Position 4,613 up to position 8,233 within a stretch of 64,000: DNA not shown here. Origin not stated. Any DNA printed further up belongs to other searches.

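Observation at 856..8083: Tandem paralogous ~1000-aa proteins with prepilin-type N-termini: unusually large modular pilin candidates with no pilus machinery nearby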

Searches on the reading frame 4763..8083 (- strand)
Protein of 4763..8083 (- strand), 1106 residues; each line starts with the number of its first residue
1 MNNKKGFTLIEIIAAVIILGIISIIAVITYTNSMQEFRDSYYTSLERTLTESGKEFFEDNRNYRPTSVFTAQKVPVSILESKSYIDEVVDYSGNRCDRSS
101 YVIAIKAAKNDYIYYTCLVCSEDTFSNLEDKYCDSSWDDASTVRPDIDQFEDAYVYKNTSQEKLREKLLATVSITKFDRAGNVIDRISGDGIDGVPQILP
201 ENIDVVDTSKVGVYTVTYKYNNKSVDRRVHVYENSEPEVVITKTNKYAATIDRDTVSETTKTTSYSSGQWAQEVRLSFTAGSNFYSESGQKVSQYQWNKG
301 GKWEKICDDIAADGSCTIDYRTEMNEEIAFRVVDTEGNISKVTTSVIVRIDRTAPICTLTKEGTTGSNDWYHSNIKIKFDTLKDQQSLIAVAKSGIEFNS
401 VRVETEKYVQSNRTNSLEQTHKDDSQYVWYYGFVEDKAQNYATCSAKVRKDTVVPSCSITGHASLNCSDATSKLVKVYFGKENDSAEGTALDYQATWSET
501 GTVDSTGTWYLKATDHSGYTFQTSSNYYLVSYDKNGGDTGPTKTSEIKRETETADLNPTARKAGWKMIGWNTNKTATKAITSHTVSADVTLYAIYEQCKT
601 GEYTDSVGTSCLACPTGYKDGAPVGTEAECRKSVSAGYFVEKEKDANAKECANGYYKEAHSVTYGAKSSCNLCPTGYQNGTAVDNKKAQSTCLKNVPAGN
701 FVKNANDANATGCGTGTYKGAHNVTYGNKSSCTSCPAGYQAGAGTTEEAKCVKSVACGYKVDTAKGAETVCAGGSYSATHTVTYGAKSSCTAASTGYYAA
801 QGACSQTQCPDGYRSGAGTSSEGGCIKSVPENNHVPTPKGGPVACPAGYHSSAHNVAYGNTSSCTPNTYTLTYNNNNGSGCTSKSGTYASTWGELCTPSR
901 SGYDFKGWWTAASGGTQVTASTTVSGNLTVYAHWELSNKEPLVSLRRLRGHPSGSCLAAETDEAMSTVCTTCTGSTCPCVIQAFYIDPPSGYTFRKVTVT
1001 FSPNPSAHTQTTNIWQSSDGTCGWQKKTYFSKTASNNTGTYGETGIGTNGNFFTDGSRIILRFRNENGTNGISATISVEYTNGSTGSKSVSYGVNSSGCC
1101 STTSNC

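Call 3: search_protein_families(library=pfam, proteins=[window:4763-8083:-], max_evalue=0.01)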
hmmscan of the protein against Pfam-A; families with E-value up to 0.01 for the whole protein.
window:4763-8083:- (1106 aa): 3 families
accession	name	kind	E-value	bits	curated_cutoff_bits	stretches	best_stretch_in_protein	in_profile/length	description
PF09479.16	Flg_new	-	4.9e-21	75.1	27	2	869-933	1-65/65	Listeria-Bacteroides repeat domain (List_Bact_rpt)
PF07963.17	N_methyl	-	1.2e-06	28.3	21.2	1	1-26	1-26/27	Prokaryotic N-terminal methylation motif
PF07523.18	Big_3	-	0.00025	21.7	21.2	1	202-231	38-68/68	Bacterial Ig-like domain (group 3)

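Call 4: search_protein_families(library=ncbifam, proteins=[window:4763-8083:-], max_evalue=0.01)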
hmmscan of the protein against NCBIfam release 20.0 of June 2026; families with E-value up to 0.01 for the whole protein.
window:4763-8083:- (1106 aa): 4 families
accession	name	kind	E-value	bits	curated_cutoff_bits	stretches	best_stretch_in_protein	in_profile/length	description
TIGR02543.1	List_Bact_rpt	repeat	7.7e-10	39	20.95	1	898-935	1-41/44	TIGR02543 family repeat protein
TIGR02532.1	IV_pilin_GFxxxE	domain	9.2e-06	25.3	16.3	1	4-27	1-24/24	prepilin-type N-terminal cleavage/methylation domain-containing protein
NF007862.0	PRK10574.1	equivalog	0.0023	18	138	1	1-35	1-35/145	prepilin peptidase-dependent pilin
NF041013.1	T4P_ComGE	equivalog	0.0025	17.9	49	1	2-36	1-35/83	competence type IV pilus minor pilin ComGE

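Call 11: find_homologous_proteins(query=window:4763-8083:-, max_evalue=0.001)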
Query window:4763-8083:- (1106 aa): 73 proteins with E <= 0.001 among 8000 candidates.
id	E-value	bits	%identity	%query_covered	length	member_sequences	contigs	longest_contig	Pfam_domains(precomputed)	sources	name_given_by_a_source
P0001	0.0e+0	2525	100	100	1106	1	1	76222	PF09479.17,PF07963.18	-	-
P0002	0.0e+0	1503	76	79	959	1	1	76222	PF09479.17,PF07963.18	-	-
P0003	0.0e+0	1344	64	78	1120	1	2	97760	PF07963.18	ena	-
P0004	0.0e+0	1323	62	78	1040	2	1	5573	PF09479.17,PF07963.18,PF07699.20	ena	-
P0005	0.0e+0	1300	70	66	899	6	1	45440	PF09479.17,PF07963.18,PF07523.19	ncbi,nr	ncbi:MAG: InlB B-repeat-containing protein [Bacilli bacterium]|nr:InlB B-repeat-containing protein [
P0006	0.0e+0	1196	61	85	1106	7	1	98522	PF09479.17,PF07963.18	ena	-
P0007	0.0e+0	1185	61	84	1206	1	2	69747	PF09479.17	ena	-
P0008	0.0e+0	1144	63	72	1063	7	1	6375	PF09479.17,PF07963.18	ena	-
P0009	0.0e+0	1061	75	55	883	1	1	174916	PF09479.17,PF07963.18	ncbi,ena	-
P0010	0.0e+0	1016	56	72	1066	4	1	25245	PF09479.17,PF07963.18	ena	-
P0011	6.2e-241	821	50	72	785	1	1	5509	PF09479.17,PF07963.18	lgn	-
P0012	1.6e-232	793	48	77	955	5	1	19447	PF09479.17,PF07963.18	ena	-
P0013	2.4e-216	739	43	77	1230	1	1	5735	PF07591.16,PF09479.17,PF07562.21,PF07699.20,PF01079.26,PF13403.12,PF14890.12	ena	-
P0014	7.0e-192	658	63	42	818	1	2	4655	PF07963.18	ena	-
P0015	1.1e-183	631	52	43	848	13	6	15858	PF09479.17,PF07963.18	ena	-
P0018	3.9e-150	520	40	67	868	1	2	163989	PF07963.18,PF07699.20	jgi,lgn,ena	-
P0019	7.6e-149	516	44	46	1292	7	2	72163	PF07963.18,PF18676.7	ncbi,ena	-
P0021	2.0e-139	485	44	44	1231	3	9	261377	PF09479.17,PF07963.18,PF18676.7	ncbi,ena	-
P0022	1.7e-134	468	42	44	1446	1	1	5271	PF03382.21,PF09479.17,PF07963.18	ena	-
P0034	5.7e-111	390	37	54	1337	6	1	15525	PF09479.17,PF07963.18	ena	-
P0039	7.0e-107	377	43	42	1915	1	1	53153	PF03640.21,PF07963.18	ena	-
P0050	8.7e-86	307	35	42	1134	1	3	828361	PF07963.18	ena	-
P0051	1.2e-84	303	36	42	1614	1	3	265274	PF07963.18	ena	-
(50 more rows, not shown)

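Call 12: find_encoding_contigs(protein=P0002, flank=10000, max_places=3)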
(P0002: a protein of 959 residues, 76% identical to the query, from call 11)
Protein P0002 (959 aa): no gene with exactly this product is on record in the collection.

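Call 13: find_encoding_contigs(protein=P0009, flank=10000, max_places=3)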
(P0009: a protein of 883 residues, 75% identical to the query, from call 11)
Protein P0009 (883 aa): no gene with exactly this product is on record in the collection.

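Call 14: find_encoding_contigs(protein=P0006, flank=10000, max_places=3)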
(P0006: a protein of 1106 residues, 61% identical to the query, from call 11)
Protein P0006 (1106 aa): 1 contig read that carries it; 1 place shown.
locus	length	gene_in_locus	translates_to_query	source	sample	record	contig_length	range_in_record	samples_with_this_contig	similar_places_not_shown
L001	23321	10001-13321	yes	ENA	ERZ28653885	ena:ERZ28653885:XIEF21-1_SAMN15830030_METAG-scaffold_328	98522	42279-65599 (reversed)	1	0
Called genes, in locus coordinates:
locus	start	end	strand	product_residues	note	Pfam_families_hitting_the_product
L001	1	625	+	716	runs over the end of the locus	PF27449:LtaS_N, PF00884:Sulfatase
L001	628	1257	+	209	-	-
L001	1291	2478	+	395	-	PF22025:ThiI_fer, PF02926:THUMP, PF02568:ThiI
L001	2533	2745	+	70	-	PF00269:SASP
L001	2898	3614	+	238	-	-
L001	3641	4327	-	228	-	-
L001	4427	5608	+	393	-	PF00871:Acetate_kinase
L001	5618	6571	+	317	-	PF01368:DHH, PF02272:DHHA1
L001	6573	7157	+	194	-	PF01926:MMR_HSR1, PF02421:FeoB_N, PF03193:RsgA_GTPase (faint)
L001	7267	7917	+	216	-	-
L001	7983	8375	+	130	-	-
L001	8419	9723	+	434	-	PF00009:GTP_EFTU, PF01926:MMR_HSR1, PF02421:FeoB_N, PF04548:AIG1 (weak), PF00009:GTP_EFTU, PF01926:MMR_HSR1, PF02421:FeoB_N, PF14714:KH_dom-like, +6 more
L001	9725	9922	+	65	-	-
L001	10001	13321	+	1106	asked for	PF07963:N_methyl (weak), PF09479:Flg_new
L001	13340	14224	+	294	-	-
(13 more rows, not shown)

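Call 16: find_encoding_contigs(protein=P0050, flank=10000, max_places=2)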
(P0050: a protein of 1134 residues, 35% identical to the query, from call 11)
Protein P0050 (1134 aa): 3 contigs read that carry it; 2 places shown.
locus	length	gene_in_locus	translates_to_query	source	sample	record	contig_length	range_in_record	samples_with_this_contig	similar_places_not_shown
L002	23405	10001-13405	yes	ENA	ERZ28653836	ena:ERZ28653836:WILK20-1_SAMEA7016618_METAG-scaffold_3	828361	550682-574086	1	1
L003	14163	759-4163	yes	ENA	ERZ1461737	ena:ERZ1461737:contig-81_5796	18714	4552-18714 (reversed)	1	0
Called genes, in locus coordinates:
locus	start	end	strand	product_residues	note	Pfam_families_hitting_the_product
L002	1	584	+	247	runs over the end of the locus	PF19567:CpsB_CapC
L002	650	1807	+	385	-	PF04203:Sortase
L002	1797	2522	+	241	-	-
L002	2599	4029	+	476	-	-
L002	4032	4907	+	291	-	-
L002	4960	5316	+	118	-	-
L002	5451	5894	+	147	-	PF02381:MraZ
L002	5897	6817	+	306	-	PF01795:Methyltransf_5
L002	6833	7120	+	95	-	PF04977:DivIC (weak)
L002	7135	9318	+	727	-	PF03717:PBP_dimer, PF00905:Transpeptidase, PF03793:PASTA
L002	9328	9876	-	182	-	PF01327:Pep_deformylase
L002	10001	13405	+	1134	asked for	PF07963:N_methyl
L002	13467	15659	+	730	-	PF23139:OB_YrrC, PF14490:HHH_RecD2, PF13086:AAA_11 (faint), PF13245:AAA_19, PF13604:AAA_30, PF01443:Viral_helicase1 (weak), PF18335:SH3_13, PF13538:UvrD_C_2, +1 more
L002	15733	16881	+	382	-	-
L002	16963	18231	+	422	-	-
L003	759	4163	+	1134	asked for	PF07963:N_methyl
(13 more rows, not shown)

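Call 17: find_encoding_contigs(protein=P0021, flank=10000, max_places=2)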
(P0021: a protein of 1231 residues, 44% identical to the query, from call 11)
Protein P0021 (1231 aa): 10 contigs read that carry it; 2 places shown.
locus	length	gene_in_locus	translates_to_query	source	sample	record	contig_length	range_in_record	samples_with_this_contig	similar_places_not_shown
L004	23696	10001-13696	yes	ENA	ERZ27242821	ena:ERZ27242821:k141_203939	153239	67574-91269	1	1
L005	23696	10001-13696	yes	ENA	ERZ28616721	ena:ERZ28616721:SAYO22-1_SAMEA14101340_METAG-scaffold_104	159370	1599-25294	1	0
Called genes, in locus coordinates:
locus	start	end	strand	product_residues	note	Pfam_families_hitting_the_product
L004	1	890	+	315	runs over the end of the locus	PF00551:Formyl_trans_N, PF02911:Formyl_trans_C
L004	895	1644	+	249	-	-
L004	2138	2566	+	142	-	-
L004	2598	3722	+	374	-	PF00266:Aminotran_5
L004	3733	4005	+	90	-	PF00085:Thioredoxin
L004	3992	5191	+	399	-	-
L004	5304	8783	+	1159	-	-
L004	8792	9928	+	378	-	-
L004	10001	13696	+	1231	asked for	PF07963:N_methyl (weak), PF18676:MBG_2, PF09479:Flg_new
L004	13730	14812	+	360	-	-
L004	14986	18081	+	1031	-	PF07963:N_methyl (weak)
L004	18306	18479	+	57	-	PF13451:zf_Tbcl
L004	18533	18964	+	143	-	-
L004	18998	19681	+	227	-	PF20582:UPF0758_N, PF04002:RadC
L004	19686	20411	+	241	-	PF04085:MreC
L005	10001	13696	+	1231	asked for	PF07963:N_methyl (weak), PF18676:MBG_2, PF09479:Flg_new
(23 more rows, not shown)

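Call 18: find_encoding_contigs(protein=P0018, flank=10000, max_places=2)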
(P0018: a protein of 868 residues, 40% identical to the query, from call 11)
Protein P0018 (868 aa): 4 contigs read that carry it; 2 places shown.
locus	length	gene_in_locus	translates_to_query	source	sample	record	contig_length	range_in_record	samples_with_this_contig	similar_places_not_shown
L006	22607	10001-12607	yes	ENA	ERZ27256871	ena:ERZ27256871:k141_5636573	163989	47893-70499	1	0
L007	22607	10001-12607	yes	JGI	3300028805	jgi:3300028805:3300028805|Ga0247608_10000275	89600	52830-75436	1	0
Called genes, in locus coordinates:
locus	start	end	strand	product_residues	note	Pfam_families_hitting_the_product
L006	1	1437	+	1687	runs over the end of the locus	PF07963:N_methyl, PF09479:Flg_new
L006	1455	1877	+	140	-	-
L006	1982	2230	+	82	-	-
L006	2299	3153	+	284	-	PF00590:TP_methylase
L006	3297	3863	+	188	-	-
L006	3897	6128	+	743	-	PF02901:PFL-like, PF01228:Gly_radical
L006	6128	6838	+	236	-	PF13353:Fer4_12, PF04055:Radical_SAM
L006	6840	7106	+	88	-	PF12637:TSCPD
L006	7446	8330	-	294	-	PF06414:Zeta_toxin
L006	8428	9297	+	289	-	PF10672:Methyltrans_SAM, PF03602:Cons_hypoth95 (weak)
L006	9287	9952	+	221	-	PF00849:PseudoU_synth_2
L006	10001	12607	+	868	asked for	PF07963:N_methyl (weak), PF07699:Ephrin_rec_like (weak)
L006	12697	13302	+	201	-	-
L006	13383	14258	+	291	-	-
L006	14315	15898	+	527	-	-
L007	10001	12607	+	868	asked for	PF07963:N_methyl (weak), PF07699:Ephrin_rec_like (weak)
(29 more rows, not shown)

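Call 22: search_solved_structures(query=window:4763-8083:-, max_evalue=1, show_alignments=2)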
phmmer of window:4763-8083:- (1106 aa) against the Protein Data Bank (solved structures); distinct sequences matched with E-value up to 1: 12.
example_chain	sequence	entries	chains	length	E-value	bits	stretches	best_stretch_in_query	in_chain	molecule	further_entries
9egp_A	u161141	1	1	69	0.00042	21.6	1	2-59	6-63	Geopilin domain 1 protein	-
7tgg_A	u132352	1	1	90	0.00046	21.5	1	2-67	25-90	Geopilin domain 1 protein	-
1m9s_A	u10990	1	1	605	0.0065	17.7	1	862-951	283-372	Internalin B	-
2y5p_A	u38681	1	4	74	0.023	15.9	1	884-934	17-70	INTERNALIN B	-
9lab_B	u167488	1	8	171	0.04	15.1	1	2-46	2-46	MSHA major pilin subunit MshA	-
9qr5_A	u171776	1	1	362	0.17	13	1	860-933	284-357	Internalin B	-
2m7g_A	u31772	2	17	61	0.18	13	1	7-67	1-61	Geopilin domain 1 protein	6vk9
6qup_A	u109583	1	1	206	0.18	13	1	433-499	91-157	LysM type receptor kinase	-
2y5q_A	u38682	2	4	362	0.19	12.9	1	861-933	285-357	INTERNALIN B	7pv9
7nms_A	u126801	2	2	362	0.26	12.4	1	864-933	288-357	Internalin B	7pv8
9qr4_A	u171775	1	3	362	0.37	11.9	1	867-933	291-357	Internalin B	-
5n28_A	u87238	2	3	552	0.87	10.7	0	423-522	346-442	Methyl-coenzyme M reductase subunit alpha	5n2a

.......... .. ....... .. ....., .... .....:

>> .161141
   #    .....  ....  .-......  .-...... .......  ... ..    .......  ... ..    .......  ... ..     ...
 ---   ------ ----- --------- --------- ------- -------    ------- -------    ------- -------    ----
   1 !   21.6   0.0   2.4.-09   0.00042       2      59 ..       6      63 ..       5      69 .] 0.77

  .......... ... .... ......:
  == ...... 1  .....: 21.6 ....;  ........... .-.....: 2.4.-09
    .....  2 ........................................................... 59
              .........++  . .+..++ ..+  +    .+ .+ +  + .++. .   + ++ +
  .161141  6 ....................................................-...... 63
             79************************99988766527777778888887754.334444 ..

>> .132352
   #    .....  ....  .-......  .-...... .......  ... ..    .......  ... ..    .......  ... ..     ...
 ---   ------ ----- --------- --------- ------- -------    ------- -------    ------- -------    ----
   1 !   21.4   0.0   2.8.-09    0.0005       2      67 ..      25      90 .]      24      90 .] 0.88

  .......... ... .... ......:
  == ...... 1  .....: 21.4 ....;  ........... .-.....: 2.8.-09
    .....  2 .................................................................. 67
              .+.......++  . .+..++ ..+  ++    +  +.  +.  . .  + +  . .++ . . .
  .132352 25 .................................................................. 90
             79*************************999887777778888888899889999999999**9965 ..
